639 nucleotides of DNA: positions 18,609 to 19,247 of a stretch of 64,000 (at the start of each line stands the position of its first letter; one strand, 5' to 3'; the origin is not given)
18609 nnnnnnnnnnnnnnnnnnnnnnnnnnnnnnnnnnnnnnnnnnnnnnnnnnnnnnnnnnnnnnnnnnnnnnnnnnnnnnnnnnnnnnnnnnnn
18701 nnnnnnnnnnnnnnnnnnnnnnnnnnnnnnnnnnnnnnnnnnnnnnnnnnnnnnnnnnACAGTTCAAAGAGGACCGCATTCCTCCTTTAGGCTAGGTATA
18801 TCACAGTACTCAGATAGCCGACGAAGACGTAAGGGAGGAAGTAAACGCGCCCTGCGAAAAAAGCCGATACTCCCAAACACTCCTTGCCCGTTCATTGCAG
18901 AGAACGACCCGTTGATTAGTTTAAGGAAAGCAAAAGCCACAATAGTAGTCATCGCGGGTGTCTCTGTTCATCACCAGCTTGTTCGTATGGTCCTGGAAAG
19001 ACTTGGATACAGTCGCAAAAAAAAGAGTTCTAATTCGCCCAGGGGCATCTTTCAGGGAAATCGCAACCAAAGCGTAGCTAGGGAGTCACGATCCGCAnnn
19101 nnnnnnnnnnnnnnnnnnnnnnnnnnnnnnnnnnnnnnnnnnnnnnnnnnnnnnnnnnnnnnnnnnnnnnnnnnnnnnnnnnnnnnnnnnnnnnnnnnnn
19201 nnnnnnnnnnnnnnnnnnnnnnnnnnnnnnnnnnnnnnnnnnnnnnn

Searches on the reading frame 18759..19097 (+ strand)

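Call 66: search_protein_families(library=pfam, proteins=[window:18759-19097:+], max_evalue=1)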
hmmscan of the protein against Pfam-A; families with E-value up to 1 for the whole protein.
window:18759-19097:+ (113 aa): 2 families
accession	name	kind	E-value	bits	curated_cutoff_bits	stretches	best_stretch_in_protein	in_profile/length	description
PF16534.11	ULD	-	0.01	16.5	27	1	59-99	34-72/109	Ubiquitin-like oligomerisation domain of SATB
PF13592.12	HTH_33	-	0.13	12.3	25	1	66-88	18-40/60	Winged helix-turn helix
